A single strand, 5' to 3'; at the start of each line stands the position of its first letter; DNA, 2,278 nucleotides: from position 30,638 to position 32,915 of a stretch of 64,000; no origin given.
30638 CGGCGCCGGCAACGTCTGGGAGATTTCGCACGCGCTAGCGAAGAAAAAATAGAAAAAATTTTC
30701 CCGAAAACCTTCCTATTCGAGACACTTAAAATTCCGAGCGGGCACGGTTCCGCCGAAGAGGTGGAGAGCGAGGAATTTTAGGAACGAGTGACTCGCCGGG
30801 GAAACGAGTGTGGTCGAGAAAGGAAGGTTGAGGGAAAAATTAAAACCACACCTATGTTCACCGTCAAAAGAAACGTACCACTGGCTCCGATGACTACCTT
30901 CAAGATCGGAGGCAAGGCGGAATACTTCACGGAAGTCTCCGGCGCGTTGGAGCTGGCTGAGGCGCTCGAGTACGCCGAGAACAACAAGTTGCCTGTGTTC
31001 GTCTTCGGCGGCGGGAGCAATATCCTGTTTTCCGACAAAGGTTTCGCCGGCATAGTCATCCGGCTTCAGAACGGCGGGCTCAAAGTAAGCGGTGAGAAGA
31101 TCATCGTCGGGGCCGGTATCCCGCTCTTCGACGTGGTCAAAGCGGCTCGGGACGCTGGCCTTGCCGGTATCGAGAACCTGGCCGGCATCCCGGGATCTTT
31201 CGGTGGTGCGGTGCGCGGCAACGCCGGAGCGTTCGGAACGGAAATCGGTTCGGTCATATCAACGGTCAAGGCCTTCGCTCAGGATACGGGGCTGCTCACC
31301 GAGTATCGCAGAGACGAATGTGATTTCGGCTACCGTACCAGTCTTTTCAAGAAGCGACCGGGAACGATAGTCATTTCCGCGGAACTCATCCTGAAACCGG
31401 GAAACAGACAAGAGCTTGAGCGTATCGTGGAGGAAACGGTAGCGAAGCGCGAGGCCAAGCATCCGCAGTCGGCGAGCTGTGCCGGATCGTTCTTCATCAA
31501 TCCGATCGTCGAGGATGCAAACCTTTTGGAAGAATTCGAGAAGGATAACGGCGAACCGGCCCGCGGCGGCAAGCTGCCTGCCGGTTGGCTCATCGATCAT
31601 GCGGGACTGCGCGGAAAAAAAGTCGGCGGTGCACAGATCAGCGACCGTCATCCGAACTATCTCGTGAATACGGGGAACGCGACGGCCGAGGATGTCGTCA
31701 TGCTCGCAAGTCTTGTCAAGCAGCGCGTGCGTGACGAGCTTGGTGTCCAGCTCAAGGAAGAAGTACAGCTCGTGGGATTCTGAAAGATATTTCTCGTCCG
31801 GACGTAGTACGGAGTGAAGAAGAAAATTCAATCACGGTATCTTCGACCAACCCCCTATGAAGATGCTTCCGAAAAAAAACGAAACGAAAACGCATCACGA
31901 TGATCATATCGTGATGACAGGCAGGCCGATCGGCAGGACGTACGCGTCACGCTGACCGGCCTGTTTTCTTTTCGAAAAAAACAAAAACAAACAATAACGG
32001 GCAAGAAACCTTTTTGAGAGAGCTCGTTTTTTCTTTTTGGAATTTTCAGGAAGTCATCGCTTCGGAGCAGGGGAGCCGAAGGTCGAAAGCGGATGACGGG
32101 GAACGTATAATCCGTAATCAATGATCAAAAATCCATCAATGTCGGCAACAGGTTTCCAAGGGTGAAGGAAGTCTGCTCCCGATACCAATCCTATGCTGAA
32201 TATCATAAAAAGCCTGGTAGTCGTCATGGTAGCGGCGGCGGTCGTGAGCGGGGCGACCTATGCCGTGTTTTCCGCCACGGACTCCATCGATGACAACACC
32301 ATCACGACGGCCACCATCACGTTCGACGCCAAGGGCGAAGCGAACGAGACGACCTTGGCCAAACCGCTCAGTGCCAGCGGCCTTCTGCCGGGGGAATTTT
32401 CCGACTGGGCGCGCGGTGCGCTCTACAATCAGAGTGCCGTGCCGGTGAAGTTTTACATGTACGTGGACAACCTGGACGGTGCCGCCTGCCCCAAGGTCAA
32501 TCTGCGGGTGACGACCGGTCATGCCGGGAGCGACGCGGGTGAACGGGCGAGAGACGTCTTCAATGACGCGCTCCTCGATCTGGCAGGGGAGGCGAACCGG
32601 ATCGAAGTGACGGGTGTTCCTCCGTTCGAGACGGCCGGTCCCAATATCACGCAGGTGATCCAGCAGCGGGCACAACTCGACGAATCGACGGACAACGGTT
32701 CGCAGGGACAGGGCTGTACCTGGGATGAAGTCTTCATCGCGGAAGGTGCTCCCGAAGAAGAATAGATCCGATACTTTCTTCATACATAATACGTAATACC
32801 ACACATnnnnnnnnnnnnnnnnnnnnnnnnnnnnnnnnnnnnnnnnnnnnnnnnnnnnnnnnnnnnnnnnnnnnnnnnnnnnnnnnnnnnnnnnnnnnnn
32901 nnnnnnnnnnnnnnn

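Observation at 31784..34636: TasA/camelysin-like fibre-protein pair + SipW-type signal peptidase + hyper-acidic secreted protein in a high-GC small-genome bacterium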

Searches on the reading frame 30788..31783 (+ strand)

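Call 3: search_protein_families(library=pfam, proteins=[window:30788-31783:+], max_evalue=1)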
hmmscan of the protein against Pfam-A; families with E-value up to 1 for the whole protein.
window:30788-31783:+ (331 aa): 3 families
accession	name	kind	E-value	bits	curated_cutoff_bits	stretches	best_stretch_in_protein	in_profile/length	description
PF02873.21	MurB_C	-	1.8e-30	105.5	27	1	211-329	3-99/99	UDP-N-acetylenolpyruvoylglucosamine reductase, C-terminal domain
PF01565.28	FAD_binding_4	-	2.7e-19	69.7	26.4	1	53-155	10-118/139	FAD binding domain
PF00506.23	Flu_NP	-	0.22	10.5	25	1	1-36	414-449/534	Influenza virus nucleoprotein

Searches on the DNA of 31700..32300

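Call 46: search_rna_families(source=window, start=31700, end=32300, threshold=evalue, max_evalue=1)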
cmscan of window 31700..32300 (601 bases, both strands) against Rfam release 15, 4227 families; matches with E-value up to 1: 0.
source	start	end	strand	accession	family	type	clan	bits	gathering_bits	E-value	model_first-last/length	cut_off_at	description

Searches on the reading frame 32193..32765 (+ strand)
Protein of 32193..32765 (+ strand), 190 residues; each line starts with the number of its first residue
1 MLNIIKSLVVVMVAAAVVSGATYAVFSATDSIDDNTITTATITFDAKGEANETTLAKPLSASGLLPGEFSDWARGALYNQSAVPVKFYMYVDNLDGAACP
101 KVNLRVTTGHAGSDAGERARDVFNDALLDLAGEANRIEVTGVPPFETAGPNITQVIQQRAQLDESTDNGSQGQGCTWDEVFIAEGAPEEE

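Call 3: search_protein_families(library=pfam, proteins=[window:32193-32765:+], max_evalue=1)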
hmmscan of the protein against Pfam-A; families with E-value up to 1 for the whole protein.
window:32193-32765:+ (190 aa): 0 families

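Call 4: search_protein_families(library=ncbifam, proteins=[window:32193-32765:+], max_evalue=1)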
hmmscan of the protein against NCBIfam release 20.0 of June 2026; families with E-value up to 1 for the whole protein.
window:32193-32765:+ (190 aa): 1 family
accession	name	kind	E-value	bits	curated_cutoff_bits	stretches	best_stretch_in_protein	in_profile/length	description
TIGR04088.1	cognate_SipW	domain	2.4e-05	24.3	19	1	10-42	3-34/34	SipW-dependent-type signal peptide-containing protein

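Call 14: find_homologous_proteins(query=window:32193-32765:+)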
Query window:32193-32765:+ (190 aa): 29 proteins with E <= 0.001 among 282 candidates.
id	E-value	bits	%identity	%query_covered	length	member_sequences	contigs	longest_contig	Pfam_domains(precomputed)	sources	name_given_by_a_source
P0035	4.4e-102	357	91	94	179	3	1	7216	-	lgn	-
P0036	2.7e-80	286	66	100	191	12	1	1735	-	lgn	-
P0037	5.1e-72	260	61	99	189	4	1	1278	-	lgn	-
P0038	5.0e-69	250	62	97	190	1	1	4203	-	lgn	-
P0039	1.8e-68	248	61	99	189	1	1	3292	-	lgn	-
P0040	3.3e-67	244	59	99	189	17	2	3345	-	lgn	-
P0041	1.5e-66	242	59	99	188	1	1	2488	-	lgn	-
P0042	3.8e-66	240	62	97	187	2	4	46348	-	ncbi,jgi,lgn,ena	-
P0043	4.0e-66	240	60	97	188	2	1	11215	-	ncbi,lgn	-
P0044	1.3e-63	232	60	97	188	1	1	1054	-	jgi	jgi:predicted ribosomally synthesized peptide with SipW-like signal peptide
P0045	2.0e-63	232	59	100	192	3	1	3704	-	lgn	-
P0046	5.0e-63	230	61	97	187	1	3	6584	-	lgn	-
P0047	4.2e-62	227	57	97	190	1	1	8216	-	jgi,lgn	jgi:predicted ribosomally synthesized peptide with SipW-like signal peptide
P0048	9.8e-62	226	58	97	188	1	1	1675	-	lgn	-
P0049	5.8e-61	224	56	98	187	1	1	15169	-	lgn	-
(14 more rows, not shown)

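Call 25: predict_structure(alignment_id=A2)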
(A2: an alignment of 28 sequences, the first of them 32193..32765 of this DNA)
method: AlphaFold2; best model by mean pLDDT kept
length: 190 residues; sequences in the alignment: 28
mean_pLDDT: 77.1   pTM: 0.73
mean pLDDT of the five models: 77.1, 76.8, 76.7, 74.6, 74.4
residues with pLDDT >= 90: 73; 70-90: 71; 50-70: 5; < 50: 41
segments of 3 or more residues with pLDDT < 50: 1-40
pLDDT, mean of each block of 10 residues (from residue 1): 42 38 36 36 74 82 85 90 89 90 95 93 97 94 88 94 85 84 72
secondary structure, 60 per line:
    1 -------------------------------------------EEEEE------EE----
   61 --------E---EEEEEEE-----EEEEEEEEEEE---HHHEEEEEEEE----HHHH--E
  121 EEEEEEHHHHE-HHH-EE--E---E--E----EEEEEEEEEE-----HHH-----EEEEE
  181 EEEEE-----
elements in order: E44-48 E73-79 E85-95 E102-109 H114-117 E120-126 H127-130 E153-162 E176-185

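Call 67: search_solved_structures(query=A2, max_evalue=10, show_alignments=1)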
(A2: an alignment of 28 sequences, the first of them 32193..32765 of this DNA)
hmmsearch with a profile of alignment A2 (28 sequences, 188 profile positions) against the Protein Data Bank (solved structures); distinct sequences matched with E-value up to 10: 5.
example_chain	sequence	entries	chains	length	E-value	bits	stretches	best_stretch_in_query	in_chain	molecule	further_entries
8hro_A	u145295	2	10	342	0.74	12.8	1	16-105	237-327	Glyceraldehyde-3-phosphate dehydrogenase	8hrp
8hrt_A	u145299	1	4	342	0.74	12.8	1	16-105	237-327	Glyceraldehyde-3-phosphate dehydrogenase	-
8hrr_A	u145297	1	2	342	0.75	12.8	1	16-105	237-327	Glyceraldehyde-3-phosphate dehydrogenase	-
8hrs_A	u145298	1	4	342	0.75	12.8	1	16-105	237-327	Glyceraldehyde-3-phosphate dehydrogenase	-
8hrq_A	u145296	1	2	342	0.76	12.8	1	16-105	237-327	Glyceraldehyde-3-phosphate dehydrogenase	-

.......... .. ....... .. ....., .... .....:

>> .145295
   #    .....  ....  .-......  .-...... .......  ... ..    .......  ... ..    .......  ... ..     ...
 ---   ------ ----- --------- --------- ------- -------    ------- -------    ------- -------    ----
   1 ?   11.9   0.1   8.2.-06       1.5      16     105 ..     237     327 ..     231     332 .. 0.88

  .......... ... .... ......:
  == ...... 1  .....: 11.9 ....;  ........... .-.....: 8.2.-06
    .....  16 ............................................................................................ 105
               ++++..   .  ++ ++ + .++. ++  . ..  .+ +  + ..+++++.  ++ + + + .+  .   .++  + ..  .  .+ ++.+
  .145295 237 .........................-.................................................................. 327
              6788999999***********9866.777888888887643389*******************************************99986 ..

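Call 74: list_cluster_members(proteins=[window:32193-32765:+, window:32807-33421:+, window:33505-34128:+, window:34151-34636:+, window:34139-34636:+])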
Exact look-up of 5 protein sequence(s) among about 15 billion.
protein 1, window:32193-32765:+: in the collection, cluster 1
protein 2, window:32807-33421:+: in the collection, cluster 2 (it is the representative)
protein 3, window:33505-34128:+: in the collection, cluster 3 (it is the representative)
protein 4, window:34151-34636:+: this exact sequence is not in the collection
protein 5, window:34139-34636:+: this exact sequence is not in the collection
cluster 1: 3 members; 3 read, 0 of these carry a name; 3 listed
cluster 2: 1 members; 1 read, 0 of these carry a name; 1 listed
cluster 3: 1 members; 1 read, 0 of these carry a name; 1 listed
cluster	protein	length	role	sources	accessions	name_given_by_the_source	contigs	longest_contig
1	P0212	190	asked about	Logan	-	-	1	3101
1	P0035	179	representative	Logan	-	-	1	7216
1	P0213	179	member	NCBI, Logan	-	-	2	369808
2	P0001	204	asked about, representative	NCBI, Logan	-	-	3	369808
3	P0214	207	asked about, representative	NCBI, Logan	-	-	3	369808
